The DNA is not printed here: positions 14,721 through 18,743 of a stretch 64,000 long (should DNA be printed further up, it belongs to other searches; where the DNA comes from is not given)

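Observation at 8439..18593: Orphan SctQ/FliN-type SpoA gene embedded in an operon with two giant TPR/transglutaminase-like proteins and an unknown lipoprotein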

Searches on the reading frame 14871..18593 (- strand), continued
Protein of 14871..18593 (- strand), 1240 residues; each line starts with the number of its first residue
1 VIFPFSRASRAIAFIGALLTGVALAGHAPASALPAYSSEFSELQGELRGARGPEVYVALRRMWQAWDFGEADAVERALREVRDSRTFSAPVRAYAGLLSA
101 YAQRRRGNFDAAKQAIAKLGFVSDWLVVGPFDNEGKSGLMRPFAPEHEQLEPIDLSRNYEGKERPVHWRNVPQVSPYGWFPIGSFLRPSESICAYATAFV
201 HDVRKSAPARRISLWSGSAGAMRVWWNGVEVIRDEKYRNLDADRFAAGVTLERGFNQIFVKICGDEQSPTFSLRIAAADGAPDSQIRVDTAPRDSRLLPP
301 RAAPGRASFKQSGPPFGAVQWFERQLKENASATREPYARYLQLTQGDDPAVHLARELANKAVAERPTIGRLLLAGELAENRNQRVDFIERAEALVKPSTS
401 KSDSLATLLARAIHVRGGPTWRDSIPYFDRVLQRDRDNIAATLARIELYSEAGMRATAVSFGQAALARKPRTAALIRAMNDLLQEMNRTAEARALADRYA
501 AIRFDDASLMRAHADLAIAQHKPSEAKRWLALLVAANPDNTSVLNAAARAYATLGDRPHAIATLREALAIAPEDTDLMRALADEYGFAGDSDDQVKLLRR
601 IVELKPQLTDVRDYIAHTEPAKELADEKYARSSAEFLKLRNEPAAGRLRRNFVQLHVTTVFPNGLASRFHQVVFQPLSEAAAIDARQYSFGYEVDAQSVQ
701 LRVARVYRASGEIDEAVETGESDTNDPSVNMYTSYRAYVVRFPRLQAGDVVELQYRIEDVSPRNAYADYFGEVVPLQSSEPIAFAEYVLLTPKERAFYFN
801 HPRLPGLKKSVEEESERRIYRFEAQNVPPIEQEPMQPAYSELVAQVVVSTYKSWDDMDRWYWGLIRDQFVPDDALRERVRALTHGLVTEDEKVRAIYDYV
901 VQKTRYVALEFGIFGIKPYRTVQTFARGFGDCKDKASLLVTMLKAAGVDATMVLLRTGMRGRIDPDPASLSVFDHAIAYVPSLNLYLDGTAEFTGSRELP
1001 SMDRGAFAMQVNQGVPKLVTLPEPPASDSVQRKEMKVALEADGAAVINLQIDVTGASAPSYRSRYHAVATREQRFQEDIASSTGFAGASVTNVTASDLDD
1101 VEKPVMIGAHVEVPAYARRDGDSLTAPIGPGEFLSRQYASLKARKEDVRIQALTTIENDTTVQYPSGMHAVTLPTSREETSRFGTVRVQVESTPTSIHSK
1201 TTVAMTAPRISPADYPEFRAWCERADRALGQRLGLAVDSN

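Call 82: predict_structure(alignment_id=A2)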
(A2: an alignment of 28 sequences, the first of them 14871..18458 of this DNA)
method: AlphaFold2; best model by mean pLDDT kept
length: 1195 residues; sequences in the alignment: 28
mean_pLDDT: 84.3   pTM: 0.54
mean pLDDT of the five models: 84.3, 82.1, 80.8, 80.3, 78.8
residues with pLDDT >= 90: 508; 70-90: 544; 50-70: 91; < 50: 52
segments of 3 or more residues with pLDDT < 50: 257-267, 679-688, 717-720, 862-885
pLDDT, mean of each block of 10 residues (from residue 1): 83 90 87 92 92 94 93 92 88 84 86 88 87 90 90 91 89 92 90 86 91 93 90 93 89 61 48 89 84 88 81 93 93 88 95 90 94 85 94 92 90 93 90 90 86 88 87 88 92 90 91 92 90 91 82 85 67 57 90 84 90 84 93 90 77 82 89 67 43 86 93 64 76 90 90 87 90 92 84 75 85 69 68 88 90 77 44 33 53 86 85 66 74 86 69 71 73 80 91 90 92 85 88 79 87 82 92 86 88 87 85 93 87 94 91 94 89 95 91 68
secondary structure, 60 per line:
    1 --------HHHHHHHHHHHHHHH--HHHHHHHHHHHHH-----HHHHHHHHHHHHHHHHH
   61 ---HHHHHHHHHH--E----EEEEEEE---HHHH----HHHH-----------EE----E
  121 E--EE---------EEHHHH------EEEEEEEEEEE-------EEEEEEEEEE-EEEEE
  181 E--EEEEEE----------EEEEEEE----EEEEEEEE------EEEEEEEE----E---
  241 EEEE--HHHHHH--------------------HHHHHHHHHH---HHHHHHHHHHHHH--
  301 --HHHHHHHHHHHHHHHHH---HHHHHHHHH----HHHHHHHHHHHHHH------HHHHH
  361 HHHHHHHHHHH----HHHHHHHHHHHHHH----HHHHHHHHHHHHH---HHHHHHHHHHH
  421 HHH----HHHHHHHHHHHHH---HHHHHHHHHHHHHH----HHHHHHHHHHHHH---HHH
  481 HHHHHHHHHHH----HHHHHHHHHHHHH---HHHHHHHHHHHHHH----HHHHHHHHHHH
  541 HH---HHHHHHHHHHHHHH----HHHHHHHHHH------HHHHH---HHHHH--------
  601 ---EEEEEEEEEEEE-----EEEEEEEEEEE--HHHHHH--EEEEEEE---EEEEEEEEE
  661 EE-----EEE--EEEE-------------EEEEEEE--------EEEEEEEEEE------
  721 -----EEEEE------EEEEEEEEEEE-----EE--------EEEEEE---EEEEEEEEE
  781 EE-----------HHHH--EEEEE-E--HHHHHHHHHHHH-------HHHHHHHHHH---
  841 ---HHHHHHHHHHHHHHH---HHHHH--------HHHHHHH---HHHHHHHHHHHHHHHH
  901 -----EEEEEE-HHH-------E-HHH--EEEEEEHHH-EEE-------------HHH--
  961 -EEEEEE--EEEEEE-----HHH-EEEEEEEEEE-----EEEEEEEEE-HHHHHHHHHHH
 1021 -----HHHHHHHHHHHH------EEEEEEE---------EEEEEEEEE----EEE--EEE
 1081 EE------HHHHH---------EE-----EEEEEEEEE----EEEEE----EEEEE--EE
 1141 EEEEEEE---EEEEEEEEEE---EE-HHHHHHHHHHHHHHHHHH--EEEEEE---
elements in order (helices of 4 or more, strands of 3 or more residues): H9-23 H26-38 H44-60 H64-73 E81-87 H91-94 H99-102 H137-140 E147-157 E165-174 E176-181 E184-189 E200-206 E211-218 E225-232 E241-244 H247-252 H273-282 H286-298 H303-319 H323-331 H336-349 H356-371 H376-389 H394-406 H410-423 H428-440 H444-457 H462-474 H478-491 H496-508 H512-525 H530-542 H546-559 H564-573 H580-584 H588-592 E604-615 E621-631 H634-639 E642-648 E652-662 E668-670 E673-676 E690-696 E705-714 E726-730 E737-747 E763-768 E772-782 H794-797 E800-804 H809-820 H828-837 H844-858 H862-866 H875-881 H885-900 E906-911 E930-935 E940-942 E962-967 E970-975 E985-994 E1000-1008 H1010-1020 H1026-1037 E1044-1050 E1060-1068 E1073-1075 E1078-1082 H1089-1093 E1110-1118 E1123-1127 E1132-1136 E1139-1147 E1151-1160 H1167-1184 E1187-1192
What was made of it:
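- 14871..18593 (-): giantA: exported 1240-aa protein. N-terminal helical region plus beta-sandwich, TPR superhelix, then DUF3857 / transglutaminase-like core / DUF3858. Catalytic Cys932 (15798-15800), His975 (15669-15671) and Asp988 (15630-15632) are intact. AF2 model with pLDDT 84 (call 82).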

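Call 85: fold_search(model_id=the predicted structure, library=pdb)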
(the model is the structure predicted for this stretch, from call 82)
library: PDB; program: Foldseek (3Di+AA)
matches with E <= 10: 1668; with E <= 0.001: 260
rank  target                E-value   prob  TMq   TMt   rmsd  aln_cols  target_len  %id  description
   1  3kd4_A                1.4e-24  1.00  0.34  0.75   6.4       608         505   16  CRYSTAL STRUCTURE OF A PUTATIVE PROTEASE (BDI_1141) FROM PARABACTEROIDES DISTASONIS ATCC 8503 AT 2.00 A RESOLUTION (released 2009-11-24)
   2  1w3b_A                5.7e-08  1.00  0.15  0.35  11.1       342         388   14  The superhelical TPR domain of O-linked GlcNAc transferase reveals structural similarities to importin alpha. (released 2004-09-09)
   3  9qhb                  7.5e-08  1.00  0.18  0.65   5.4       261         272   17  Crystal structure of 16-repeat CTPR protein with eliminated coordination sites (released 2025-10-22)
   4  8dtg_A                8.5e-08  1.00  0.14  0.19  14.6       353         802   15  Cryo-EM structure of Arabidopsis SPY alternative conformation 1 (released 2023-03-08)
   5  8chy                  1.2e-07  1.00  0.18  0.61   6.8       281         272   17  Crystal structure of an 8-repeat consensus TPR superhelix with Zinc. (released 2024-02-21)
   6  6eou                  1.4e-07  1.00  0.19  0.55   7.2       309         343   14  O-GlcNAc transferase TPR domain with the intellectual disability associated mutation L254F (released 2018-05-09)
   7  7y4i_A                1.6e-07  1.00  0.16  0.22  11.0       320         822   15  Crystal structure of SPINDLY in complex with GDP (released 2022-12-07)
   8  7y4i_B                1.6e-07  1.00  0.16  0.22  10.9       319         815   15  Crystal structure of SPINDLY in complex with GDP (released 2022-12-07)
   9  6vbu_8                1.9e-07  1.00  0.17  0.35   8.8       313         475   13  Structure of the bovine BBSome complex (released 2020-01-29)
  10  8dtf_A                2.2e-07  1.00  0.14  0.19  15.4       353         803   13  Cryo-EM structure of the full length Arabidopsis SPY with complete TPRs (released 2023-03-08)
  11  7yea_A                3.0e-07  1.00  0.17  0.20  10.5       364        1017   16  Human O-GlcNAc transferase Dimer (released 2023-07-12)
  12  6vbv_4                4.9e-07  1.00  0.18  0.42  11.6       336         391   17  Structure of the bovine BBSome:ARL6:GTP complex (released 2020-01-29)
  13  8dth_B                5.8e-07  1.00  0.17  0.26   9.7       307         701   17  Cryo-EM structure of Arabidopsis SPY alternative conformation 2 (released 2023-03-08)
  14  6voa_E                6.0e-07  1.00  0.18  0.48   7.8       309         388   12  Cryo-EM structure of the BBSome-ARL6 complex (released 2020-06-24)
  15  7yeh_A                6.0e-07  1.00  0.19  0.21   7.8       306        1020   16  Cryo-EM structure of human OGT-OGA complex (released 2023-07-12)
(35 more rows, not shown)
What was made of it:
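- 14871..18593 (-): Foldseek best hit 3KD4 putative protease, TM-score 0.75 normalised to the target (call 85).
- On Transglutaminase-like cysteine protease (PF01841; 3KD4 type): 3KD4 match with target-normalised TM-score 0.75 (call 85).
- Closest known: BDI_1141 / PDB 3KD4-type DUF3857-transglutaminase-like-DUF3858 putative proteases. Same: The C-terminal ~600 aa of giantA match 3KD4 (Foldseek E=1.4e-24, TM-score 0.75 normalised to the target; call 85).
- Closest known: TPR-lipoprotein adaptor plus periplasmic protease pairs. Same: LbcA appears among the TPR structural matches (rank 50, call 85).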

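Call 86: find_encoding_contigs(protein=P0076, flank=10000, max_places=1)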
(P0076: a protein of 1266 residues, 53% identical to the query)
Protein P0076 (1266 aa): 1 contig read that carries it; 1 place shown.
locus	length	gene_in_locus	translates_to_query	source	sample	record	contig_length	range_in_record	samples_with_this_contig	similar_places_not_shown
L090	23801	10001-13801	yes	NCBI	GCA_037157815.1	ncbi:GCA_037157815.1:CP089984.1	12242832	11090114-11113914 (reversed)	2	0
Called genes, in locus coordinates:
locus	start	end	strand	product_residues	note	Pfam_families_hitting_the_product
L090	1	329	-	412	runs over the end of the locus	PF00994:MoCF_biosynth, PF18146:CinA_KH, PF02464:CinA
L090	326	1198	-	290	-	PF03781:FGE-sulfatase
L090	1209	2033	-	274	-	PF10370:Rv2993c-like_N (faint), PF01557:FAA_hydrolase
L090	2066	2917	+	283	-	PF02621:VitK2_biosynth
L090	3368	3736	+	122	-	-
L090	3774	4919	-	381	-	-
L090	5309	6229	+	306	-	PF01497:Peripla_BP_2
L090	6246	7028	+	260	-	PF01479:S4 (weak), PF01728:FtsJ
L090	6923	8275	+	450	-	PF12832:MFS_1_like (weak), PF00083:Sugar_tr (weak), PF07690:MFS_1, PF05977:MFS_3 (faint), PF07690:MFS_1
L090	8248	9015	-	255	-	PF02517:Rce1-like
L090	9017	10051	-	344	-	PF01040:UbiA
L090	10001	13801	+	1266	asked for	PF13428:TPR_14 (faint), PF07719:TPR_2 (faint), PF00515:TPR_1 (faint), PF13176:TPR_7 (faint), PF14559:TPR_19 (weak), PF12969:DUF3857, PF01841:Transglut_core, PF12970:DUF3858 (weak), +2 more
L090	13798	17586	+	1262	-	PF13428:TPR_14 (faint), PF14559:TPR_19 (faint), PF13432:TPR_16 (weak)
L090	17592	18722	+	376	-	PF01052:FliMN_C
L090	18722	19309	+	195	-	-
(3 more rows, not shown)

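Call 87: find_encoding_contigs(protein=P0064, flank=10000, max_places=1)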
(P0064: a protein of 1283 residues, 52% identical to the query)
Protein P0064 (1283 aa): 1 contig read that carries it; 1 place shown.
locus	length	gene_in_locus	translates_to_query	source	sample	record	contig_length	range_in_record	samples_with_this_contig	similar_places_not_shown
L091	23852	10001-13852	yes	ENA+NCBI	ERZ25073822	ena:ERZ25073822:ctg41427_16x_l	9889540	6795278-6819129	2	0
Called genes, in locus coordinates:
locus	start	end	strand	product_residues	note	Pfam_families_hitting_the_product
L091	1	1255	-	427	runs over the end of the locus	PF07586:HXXSHH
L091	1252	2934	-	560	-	PF07626:PSD3, PF08811:DUF1800 (faint), PF07637:PSD5, PF07631:PSD4, PF07627:PSCyt3, PF07624:PSD2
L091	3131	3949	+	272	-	-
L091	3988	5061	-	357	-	PF00724:Oxidored_FMN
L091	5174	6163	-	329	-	PF00296:Bac_luciferase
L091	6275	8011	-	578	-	PF17517:IgGFc_binding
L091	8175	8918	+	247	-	PF00043:GST_C, PF14497:GST_C_3, PF13410:GST_C_2 (faint)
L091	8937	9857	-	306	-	PF01040:UbiA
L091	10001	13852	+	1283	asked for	PF13428:TPR_14 (faint), PF14559:TPR_19 (faint), PF07719:TPR_2 (faint), PF13176:TPR_7 (faint), PF13414:TPR_11 (weak), PF13432:TPR_16, PF12969:DUF3857, PF01841:Transglut_core, +6 more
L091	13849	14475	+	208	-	-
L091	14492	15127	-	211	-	PF00089:Trypsin, PF13365:Trypsin_2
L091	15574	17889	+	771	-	PF18582:HZS_alpha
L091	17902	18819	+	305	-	PF02985:HEAT (faint), PF13513:HEAT_EZ (faint), PF13646:HEAT_2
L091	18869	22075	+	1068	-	PF07676:PD40 (faint), PF18582:HZS_alpha (faint)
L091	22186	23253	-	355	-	PF00696:AA_kinase, PF01472:PUA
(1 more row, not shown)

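Call 95: search_protein_families(library=padloc, proteins=[window:14871-18593:-], max_evalue=0.01)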
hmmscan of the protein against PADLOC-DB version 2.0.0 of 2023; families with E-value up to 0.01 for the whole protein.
window:14871-18593:- (1240 aa): 0 families
